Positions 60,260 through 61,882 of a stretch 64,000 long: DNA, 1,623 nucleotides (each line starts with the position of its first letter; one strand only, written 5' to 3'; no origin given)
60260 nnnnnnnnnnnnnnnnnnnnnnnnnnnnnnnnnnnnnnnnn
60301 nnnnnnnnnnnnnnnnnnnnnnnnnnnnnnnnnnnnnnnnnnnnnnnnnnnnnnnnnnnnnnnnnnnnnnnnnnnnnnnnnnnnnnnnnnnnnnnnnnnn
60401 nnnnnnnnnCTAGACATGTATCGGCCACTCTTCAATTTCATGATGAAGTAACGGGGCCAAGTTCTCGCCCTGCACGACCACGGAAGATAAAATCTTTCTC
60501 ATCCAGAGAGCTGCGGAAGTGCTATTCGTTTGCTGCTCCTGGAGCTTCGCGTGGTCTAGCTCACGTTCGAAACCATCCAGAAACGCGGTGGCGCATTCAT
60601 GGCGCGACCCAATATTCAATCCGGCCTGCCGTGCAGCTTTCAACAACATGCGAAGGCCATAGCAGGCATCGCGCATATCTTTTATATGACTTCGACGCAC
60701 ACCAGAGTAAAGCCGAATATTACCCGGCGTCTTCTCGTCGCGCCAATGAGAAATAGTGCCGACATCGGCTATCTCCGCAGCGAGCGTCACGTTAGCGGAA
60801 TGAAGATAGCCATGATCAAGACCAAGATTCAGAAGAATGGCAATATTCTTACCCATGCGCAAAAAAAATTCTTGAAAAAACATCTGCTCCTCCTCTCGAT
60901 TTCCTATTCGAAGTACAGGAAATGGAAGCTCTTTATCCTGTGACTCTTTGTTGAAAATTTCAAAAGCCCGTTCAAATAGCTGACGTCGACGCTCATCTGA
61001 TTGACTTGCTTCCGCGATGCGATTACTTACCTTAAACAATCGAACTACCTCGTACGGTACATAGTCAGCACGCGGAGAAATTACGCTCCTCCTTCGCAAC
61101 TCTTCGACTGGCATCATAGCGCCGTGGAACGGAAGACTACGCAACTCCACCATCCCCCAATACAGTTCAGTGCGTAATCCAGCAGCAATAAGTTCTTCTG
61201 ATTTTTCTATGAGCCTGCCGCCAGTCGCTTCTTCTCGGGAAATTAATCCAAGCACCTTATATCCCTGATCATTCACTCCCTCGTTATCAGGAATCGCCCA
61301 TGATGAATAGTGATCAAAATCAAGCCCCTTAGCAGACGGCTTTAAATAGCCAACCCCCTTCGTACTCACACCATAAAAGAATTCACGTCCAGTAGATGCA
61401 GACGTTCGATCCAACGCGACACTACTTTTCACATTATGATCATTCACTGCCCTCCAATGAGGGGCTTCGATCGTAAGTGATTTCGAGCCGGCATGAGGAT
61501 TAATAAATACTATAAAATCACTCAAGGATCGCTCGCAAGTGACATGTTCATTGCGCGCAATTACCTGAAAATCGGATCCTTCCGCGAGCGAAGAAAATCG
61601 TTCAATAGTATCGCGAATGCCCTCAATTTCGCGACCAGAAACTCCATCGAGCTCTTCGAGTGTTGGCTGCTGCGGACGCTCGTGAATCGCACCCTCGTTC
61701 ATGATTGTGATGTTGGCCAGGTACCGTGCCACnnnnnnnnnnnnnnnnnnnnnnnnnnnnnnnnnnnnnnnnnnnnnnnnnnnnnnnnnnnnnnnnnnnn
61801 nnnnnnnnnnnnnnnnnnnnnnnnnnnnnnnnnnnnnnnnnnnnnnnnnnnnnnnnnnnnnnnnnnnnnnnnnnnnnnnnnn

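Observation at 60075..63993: Three-gene cluster of unknowns with a kinase-like enzyme and operator-like repeats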

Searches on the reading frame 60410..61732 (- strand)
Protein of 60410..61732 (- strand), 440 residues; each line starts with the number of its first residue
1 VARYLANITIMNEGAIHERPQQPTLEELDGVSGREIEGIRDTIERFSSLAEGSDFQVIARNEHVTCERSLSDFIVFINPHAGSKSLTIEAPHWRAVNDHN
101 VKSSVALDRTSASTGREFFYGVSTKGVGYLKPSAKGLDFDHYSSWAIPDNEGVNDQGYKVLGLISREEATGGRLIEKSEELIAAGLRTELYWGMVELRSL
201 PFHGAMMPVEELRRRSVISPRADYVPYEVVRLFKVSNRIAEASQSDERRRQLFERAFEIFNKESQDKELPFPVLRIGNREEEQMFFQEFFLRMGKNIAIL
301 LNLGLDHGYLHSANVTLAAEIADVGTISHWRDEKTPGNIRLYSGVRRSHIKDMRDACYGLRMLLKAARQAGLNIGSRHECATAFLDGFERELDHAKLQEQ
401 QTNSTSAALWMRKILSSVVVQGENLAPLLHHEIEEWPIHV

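Call 3: search_protein_families(library=pfam, proteins=[window:60410-61732:-], max_evalue=1)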
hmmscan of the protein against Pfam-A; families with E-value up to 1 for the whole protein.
window:60410-61732:- (440 aa): 0 families

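Call 4: search_protein_families(library=ncbifam, proteins=[window:60410-61732:-], max_evalue=1)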
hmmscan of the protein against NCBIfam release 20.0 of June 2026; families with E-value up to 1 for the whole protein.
window:60410-61732:- (440 aa): 1 family
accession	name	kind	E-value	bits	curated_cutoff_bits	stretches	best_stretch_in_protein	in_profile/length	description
NF008295.0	PRK11081.1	equivalog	0.15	11.5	227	1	241-275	176-210/230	tRNA (guanosine(18)-2'-O)-methyltransferase TrmH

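Call 5: search_protein_families(library=padloc, proteins=[window:60410-61732:-], max_evalue=1)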
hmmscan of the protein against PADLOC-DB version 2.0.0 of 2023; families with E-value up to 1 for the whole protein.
window:60410-61732:- (440 aa): 0 families

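Call 6: search_protein_families(library=phrogs, proteins=[window:60410-61732:-], max_evalue=1)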
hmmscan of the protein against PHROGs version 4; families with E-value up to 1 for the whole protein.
window:60410-61732:- (440 aa): 0 families

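Call 10: find_homologous_proteins(query=window:60410-61732:-)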
Query window:60410-61732:- (440 aa): 45 proteins with E <= 0.001 among 8000 candidates.
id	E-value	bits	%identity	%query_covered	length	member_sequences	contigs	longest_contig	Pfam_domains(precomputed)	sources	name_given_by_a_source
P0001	2.6e-178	611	62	98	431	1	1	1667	-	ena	-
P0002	8.8e-178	609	62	98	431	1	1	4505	-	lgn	-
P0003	4.2e-171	587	59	98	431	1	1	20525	-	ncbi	-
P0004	3.3e-168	578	58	98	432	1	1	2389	-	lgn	-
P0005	3.4e-168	578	60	95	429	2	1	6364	-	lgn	-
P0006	5.2e-167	574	59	98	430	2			-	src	-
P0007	1.5e-166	572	59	98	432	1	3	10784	-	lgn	-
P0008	5.2e-165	567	58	95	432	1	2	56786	-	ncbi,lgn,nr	ncbi:hypothetical protein H0W91_01640 [Patescibacteria group bacterium]|nr:hypothetical protein [Pat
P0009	1.0e-164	566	59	96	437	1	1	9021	-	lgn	-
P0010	1.2e-163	563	57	98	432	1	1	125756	-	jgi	jgi:hypothetical protein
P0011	2.7e-161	555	56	97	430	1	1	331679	-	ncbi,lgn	ncbi:MAG: hypothetical protein V4690_01745 [Patescibacteria group bacterium]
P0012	2.6e-152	525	57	90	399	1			-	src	-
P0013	1.1e-150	520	54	95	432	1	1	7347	-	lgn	-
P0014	2.8e-140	486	51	96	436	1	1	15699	-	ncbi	-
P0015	3.3e-135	469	51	98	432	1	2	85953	-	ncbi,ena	-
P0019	5.3e-117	409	45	96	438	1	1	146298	-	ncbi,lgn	-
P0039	3.0e-73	265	37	95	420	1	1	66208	-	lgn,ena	-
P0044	4.0e-67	245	35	93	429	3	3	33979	-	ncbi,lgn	-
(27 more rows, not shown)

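Call 11: search_solved_structures(query=window:60410-61732:-, max_evalue=10)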
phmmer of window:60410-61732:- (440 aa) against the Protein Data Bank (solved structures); distinct sequences matched with E-value up to 10: 4.
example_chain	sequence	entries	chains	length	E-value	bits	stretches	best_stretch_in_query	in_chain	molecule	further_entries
4iyp_C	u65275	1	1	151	0.91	11.2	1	241-319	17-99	Serine/threonine-protein phosphatase 2A catalytic subunit alpha isoform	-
3mmy_B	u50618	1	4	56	1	11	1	366-403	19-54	Nuclear pore complex protein Nup98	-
7byf_B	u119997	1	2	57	1.1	10.9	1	366-403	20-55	Peptidase S59 domain-containing protein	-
4owr_B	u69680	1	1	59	1.2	10.8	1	366-403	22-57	Nuclear pore complex protein Nup98-Nup96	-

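Call 19: find_encoding_contigs(protein=P0011, flank=10000, max_places=2)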
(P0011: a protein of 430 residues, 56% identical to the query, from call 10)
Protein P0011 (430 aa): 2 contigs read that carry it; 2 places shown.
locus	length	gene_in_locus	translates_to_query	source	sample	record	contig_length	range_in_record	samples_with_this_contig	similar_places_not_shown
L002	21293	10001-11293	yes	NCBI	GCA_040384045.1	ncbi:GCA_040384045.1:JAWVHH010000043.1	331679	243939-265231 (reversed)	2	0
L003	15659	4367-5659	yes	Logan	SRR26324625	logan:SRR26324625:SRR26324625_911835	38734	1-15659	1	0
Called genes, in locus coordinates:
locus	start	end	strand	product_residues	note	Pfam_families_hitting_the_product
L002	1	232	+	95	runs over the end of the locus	-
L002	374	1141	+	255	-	PF03575:Peptidase_S51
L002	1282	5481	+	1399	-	-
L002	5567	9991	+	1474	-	-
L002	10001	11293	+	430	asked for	-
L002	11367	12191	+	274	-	-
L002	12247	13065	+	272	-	PF00551:Formyl_trans_N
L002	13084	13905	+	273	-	PF13387:Lnb_N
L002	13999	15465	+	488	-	PF03193:RsgA_GTPase (faint), PF00005:ABC_tran, PF02463:SMC_N (faint), PF13401:AAA_22 (faint), PF13476:AAA_23 (faint), PF13555:AAA_29 (faint), PF13304:AAA_21 (weak), PF00005:ABC_tran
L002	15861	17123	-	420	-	PF00070:Pyr_redox (faint), PF00890:FAD_binding_2, PF01134:GIDA (faint), PF01266:DAO (faint), PF01494:FAD_binding_3 (faint), PF03486:HI0933_like, PF12831:FAD_oxidored, PF22780:HI0933_like_1st, +4 more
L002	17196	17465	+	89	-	PF02583:Trns_repr_metal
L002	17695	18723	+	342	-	PF00403:HMA, PF13386:DsbD_2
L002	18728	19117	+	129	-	PF13473:Cupredoxin_1 (weak)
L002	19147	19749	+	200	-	-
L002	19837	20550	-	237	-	PF03437:BtpA (weak)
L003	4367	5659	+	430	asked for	-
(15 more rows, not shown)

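Call 20: find_encoding_contigs(protein=P0019, flank=10000, max_places=2)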
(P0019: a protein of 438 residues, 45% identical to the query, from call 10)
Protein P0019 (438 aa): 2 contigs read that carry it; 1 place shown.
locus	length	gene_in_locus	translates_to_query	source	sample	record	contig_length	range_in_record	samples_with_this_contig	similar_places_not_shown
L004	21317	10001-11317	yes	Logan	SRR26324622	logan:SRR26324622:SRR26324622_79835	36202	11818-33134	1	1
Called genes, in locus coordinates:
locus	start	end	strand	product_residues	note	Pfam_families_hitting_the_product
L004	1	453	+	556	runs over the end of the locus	-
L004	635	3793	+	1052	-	-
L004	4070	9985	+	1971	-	-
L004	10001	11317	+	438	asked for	-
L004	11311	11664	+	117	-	-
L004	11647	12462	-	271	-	PF05448:AXE1, PF02129:Peptidase_S15, PF20434:BD-FAE (weak), PF12146:Hydrolase_4, PF00561:Abhydrolase_1, PF12697:Abhydrolase_6, PF00326:Peptidase_S9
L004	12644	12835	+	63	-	-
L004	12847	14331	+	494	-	-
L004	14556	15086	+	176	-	-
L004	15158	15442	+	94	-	PF24792:DUF7701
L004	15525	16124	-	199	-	-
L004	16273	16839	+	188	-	-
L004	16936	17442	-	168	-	-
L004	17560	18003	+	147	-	PF00293:NUDIX, PF14815:NUDIX_4 (weak)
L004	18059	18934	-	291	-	-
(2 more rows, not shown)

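Call 27: find_encoding_contigs(protein=P0039, flank=10000, max_places=1)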
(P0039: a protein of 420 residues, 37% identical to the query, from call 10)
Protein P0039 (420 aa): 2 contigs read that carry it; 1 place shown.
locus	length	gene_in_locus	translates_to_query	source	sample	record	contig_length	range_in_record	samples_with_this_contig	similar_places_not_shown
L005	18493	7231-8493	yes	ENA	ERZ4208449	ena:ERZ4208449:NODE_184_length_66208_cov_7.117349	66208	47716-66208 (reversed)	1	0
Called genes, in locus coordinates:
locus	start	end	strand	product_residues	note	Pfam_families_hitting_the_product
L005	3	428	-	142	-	?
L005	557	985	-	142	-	PF08327:AHSA1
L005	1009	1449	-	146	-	PF00903:Glyoxalase, PF06983:3-dmu-9_3-mt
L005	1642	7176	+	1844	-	-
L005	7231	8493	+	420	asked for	-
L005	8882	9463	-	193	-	PF00300:His_Phos_1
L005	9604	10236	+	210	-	-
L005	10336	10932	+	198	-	-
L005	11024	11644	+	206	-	-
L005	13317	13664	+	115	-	PF03819:MazG (faint), PF12643:MazG-like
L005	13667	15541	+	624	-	PF04851:ResIII (faint), PF09848:SLFN-g3_helicase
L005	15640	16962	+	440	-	-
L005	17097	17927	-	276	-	-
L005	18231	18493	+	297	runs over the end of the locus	-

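Call 28: find_encoding_contigs(protein=P0044, flank=10000, max_places=1)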
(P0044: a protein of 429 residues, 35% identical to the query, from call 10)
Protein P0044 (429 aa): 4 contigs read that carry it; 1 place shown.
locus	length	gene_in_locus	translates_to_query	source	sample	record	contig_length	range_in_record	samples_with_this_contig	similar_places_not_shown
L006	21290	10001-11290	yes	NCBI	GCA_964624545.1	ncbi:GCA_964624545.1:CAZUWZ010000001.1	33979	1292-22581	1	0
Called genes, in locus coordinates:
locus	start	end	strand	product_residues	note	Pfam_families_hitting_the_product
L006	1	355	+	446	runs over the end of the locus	PF18895:T4SS_pilin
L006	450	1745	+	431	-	PF01145:Band_7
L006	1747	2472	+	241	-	-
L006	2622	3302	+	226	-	-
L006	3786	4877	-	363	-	PF02646:RmuC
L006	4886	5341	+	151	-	PF09424:YqeY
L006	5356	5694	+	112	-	PF04020:Phage_holin_4_2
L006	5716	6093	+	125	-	PF10990:DUF2809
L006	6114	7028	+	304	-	PF03690:MYG1_exonuc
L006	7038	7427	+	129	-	PF06210:DUF1003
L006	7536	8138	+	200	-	PF00730:HhH-GPD, PF00633:HHH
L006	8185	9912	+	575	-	PF05157:MshEN, PF00437:T2SSE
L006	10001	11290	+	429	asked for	-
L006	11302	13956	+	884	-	-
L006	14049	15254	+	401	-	PF28597:T2SSF_N (weak), PF00482:T2SSF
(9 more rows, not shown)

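Call 35: predict_structure(alignment_id=A1)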
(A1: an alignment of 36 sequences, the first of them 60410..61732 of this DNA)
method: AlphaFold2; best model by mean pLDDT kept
length: 440 residues; sequences in the alignment: 36
mean_pLDDT: 90.8   pTM: 0.89
mean pLDDT of the five models: 90.8, 90.2, 89.8, 89.7, 89.5
residues with pLDDT >= 90: 348; 70-90: 56; 50-70: 16; < 50: 20
segments of 3 or more residues with pLDDT < 50: 1-18
pLDDT, mean of each block of 10 residues (from residue 1): 44 46 86 80 96 97 96 97 95 93 88 75 96 92 86 71 83 84 96 97 96 93 91 96 92 97 96 97 98 98 93 91 93 94 97 97 98 98 98 97 98 98 94 94
secondary structure, 60 per line:
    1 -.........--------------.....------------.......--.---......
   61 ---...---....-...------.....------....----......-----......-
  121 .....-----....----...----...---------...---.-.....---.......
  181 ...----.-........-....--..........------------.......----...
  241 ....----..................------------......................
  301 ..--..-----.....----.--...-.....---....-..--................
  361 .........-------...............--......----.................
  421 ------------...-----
elements in order: H2-10 H25-29 E42-48 E55-60 E64-66 H70-73 E75-77 E84-88 E95-98 E103-108 E114-119 E121-125 H131-134 E146-148 E158-160 H166-170 H174-183 E190-197 E199-202 E205-208 H209-214 E227-233 H239-244 H249-266 H279-302 H336-339 H347-369 H377-391 H394-399 H404-420

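Call 40: fold_search(model_id=the predicted structure, library=pdb)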
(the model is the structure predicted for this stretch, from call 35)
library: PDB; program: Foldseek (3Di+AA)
matches with E <= 10: 1403; with E <= 0.001: 29
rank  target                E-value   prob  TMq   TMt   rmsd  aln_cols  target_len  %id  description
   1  9l29                  2.2e-08  1.00  0.40  0.37  14.5       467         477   11  YdiU in complex with NAD, short soaking experiment (released 2026-01-14)
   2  9jym                  3.6e-08  1.00  0.39  0.36  14.9       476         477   10  YdiU complexed with NAD and Mn2+ (released 2026-01-14)
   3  6iii                  3.8e-08  1.00  0.42  0.40  11.1       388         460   12  Crystal structure of an uncharacterized protein (released 2019-10-09)
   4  9jyn                  3.8e-08  1.00  0.39  0.36  13.8       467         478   11  YdiU complexed with NAD (released 2026-01-14)
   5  6k20                  8.1e-08  1.00  0.39  0.37  13.1       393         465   11  Structure of Apo YdiU (released 2020-05-13)
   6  6lna_B                9.1e-08  1.00  0.36  0.35  13.3       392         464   11  YdiU complex with AMPNPP and Mn2+ (released 2020-12-30)
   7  6lna_A                2.6e-07  1.00  0.34  0.33  13.9       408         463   11  YdiU complex with AMPNPP and Mn2+ (released 2020-12-30)
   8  6eac_C                9.6e-07  1.00  0.35  0.33  13.8       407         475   14  Pseudomonas syringae SelO (released 2018-10-03)
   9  6eac_A                1.6e-06  1.00  0.38  0.35  11.2       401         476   13  Pseudomonas syringae SelO (released 2018-10-03)
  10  3byv                  4.0e-05  0.99  0.26  0.32  13.1       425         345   14  Crystal structure of Toxoplasma gondii specific rhoptry antigen kinase domain (released 2008-01-29)
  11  3lcd                  1.8e-04  1.00  0.26  0.36  12.5       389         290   10  Inhibitor Bound to A DFG-In structure of the Kinase Domain of CSF-1R (released 2010-03-02)
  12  6d3k_A                1.9e-04  1.00  0.25  0.38  12.6       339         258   11  Crystal structure of unphosphorylated human PKR kinase domain in complex with ADP (released 2019-07-10)
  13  1y57                  2.5e-04  0.84  0.19  0.18  26.2       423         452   12  Structure of unphosphorylated c-Src in complex with an inhibitor (released 2005-06-21)
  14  5k5n_B                2.6e-04  0.99  0.25  0.31  16.6       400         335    9  Crystal structure of GSK-3beta complexed with PF-04802367, a highly selective brain-penetrant kinase inhibitor (released 2016-09-21)
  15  6d3k_B                5.6e-04  0.98  0.25  0.38  12.5       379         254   11  Crystal structure of unphosphorylated human PKR kinase domain in complex with ADP (released 2019-07-10)
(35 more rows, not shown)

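Call 41: search_solved_structures(query=A1, max_evalue=10, show_alignments=3)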
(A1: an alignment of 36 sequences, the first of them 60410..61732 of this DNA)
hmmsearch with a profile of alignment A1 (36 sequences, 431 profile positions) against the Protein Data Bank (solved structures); distinct sequences matched with E-value up to 10: 0.

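Call 44: search_protein_families(library=pfam, alignment_id=A1, max_evalue=10)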
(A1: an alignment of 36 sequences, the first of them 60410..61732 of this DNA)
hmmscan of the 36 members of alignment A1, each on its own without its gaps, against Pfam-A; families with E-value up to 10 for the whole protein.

A. member 1, window:60410-61732:- (440 aa): 0 families

B. families by the number of members that match (of 36 scanned): 14 families
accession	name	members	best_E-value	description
PF02696.19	SelO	3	0.003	Protein adenylyltransferase SelO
PF14246.11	TetR_C_7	2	0.015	AefR-like transcriptional repressor, C-terminal domain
PF00435.27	Spectrin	1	0.014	Spectrin repeat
PF18192.6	DNTTIP1_dimer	1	0.032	DNTTIP1 dimerisation domain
PF08780.16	NTase_sub_bind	1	0.038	Nucleotidyltransferase substrate binding protein like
PF17620.7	ORF45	1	0.049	Family of unknown function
PF07921.17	Fibritin_C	1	0.058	Fibritin C-terminal region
PF08861.15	DUF1828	1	0.073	Domain of unknown function DUF1828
PF19852.4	DUF6327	1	0.088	Family of unknown function (DUF6327)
PF02435.22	Glyco_hydro_68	1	0.1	Levansucrase/Invertase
PF04043.20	PMEI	1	0.17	Plant invertase/pectin methylesterase inhibitor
PF17865.7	AAA_lid_5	1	0.19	Midasin AAA lid domain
PF12105.13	SpoU_methylas_C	1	0.2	SpoU, rRNA methylase, C-terminal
PF21051.3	ARMC9_LisH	1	0.23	ARMC9, LIS1 homology motif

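Call 55: find_related_loci(query=A1, collection=genome_contigs, flank=10000)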
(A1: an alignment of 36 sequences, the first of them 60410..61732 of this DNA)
Query A1 (440 aa) in genome_contigs; peptide patterns used: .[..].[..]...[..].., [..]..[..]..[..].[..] (x = any residue, [..] = any of these).
97 stretches matched a pattern; 21 encode a relative of the query (tblastn E <= 1e-3); 20 distinct loci.
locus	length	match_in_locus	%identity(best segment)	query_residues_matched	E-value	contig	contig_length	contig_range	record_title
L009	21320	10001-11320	57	1-440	1e-174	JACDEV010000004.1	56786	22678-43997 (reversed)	MAG: Patescibacteria group bacterium isolate MGR_bin369 SD2903_NODE_32_length_56786_cov_1.408055, whole genome shotgun s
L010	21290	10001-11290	56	16-440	7e-170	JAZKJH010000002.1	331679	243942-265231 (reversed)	MAG: Patescibacteria group bacterium isolate ADI_DC_SW_02_SPN_11032020-bin097_1 DCSW02SPN_B097_1_000000000002, whole gen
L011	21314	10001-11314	50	5-440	1e-141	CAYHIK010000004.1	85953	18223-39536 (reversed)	MAG TPA_asm: uncultured Candidatus Saccharibacteria bacterium isolate ERP119705_co13_612 genome assembly, contig: NODE_3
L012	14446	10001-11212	42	33-438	5e-107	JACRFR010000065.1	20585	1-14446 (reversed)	MAG: Candidatus Liptonbacteria bacterium isolate NC_groundwater_1730_Pr3_B-0.1um_54_13 SR-2_scaffold_141_4098109, whole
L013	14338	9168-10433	41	20-438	1e-104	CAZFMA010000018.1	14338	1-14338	MAG TPA_asm: uncultured Candidatus Saccharibacteria bacterium isolate binchicken_co203_568 genome assembly, contig: k141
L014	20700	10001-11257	40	23-438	2e-104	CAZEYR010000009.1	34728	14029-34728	MAG TPA_asm: uncultured Gammaproteobacteria bacterium isolate SRP263991_co3_384 genome assembly, contig: NODE_944_length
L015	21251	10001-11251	44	24-436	1e-102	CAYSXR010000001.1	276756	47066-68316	MAG TPA_asm: uncultured Gammaproteobacteria bacterium isolate SRP286056_co2_340 genome assembly, contig: NODE_22_length_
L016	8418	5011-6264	37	19-436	3e-85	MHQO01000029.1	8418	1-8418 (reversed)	MAG: Candidatus Sungbacteria bacterium RIFCSPLOWO2_01_FULL_47_10 rifcsplowo2_01_scaffold_25155, whole genome shotgun seq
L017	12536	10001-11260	36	31-440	7e-85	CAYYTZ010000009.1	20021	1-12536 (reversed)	MAG TPA_asm: uncultured Gammaproteobacteria bacterium isolate SRP011637_co1_72 genome assembly, contig: NODE_779_length_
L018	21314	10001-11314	37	3-438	1e-80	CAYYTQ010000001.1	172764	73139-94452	MAG TPA_asm: uncultured Gammaproteobacteria bacterium isolate binchicken_co346_20 genome assembly, contig: NODE_7_length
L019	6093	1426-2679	39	21-438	4e-79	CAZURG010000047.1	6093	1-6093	MAG TPA_asm: uncultured Gammaproteobacteria bacterium isolate SRP219642_co6_387 genome assembly, contig: NODE_13467_leng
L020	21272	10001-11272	40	13-438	4e-86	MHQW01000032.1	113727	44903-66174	MAG: Candidatus Sungbacteria bacterium RIFCSPLOWO2_02_FULL_51_17 rifcsplowo2_02_scaffold_386, whole genome shotgun seque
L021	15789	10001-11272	35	5-428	2e-75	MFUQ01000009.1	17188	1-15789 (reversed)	MAG: Candidatus Nomurabacteria bacterium RIFCSPLOWO2_01_FULL_36_10b rifcsplowo2_01_scaffold_31073, whole genome shotgun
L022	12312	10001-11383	34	18-436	1e-72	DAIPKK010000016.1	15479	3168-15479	MAG TPA_asm: Patescibacteria group bacterium isolate CTOTU18523 NODE_3787_length_15479_cov_8.191714, whole genome shotgu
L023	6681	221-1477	34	16-438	5e-72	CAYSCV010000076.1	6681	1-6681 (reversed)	MAG TPA_asm: uncultured Methanosarcinales archaeon isolate ERP125453_co2_216 genome assembly, contig: NODE_6718_length_6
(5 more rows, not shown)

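Call 83: find_related_loci(query=A1, collection=viral_contigs, flank=8000)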
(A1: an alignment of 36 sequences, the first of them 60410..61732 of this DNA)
Query A1 (440 aa) in viral_contigs; peptide patterns used: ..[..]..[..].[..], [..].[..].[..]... (x = any residue, [..] = any of these).
40 stretches matched a pattern, but none encodes a relative of the query by tblastn (E <= 1e-3).
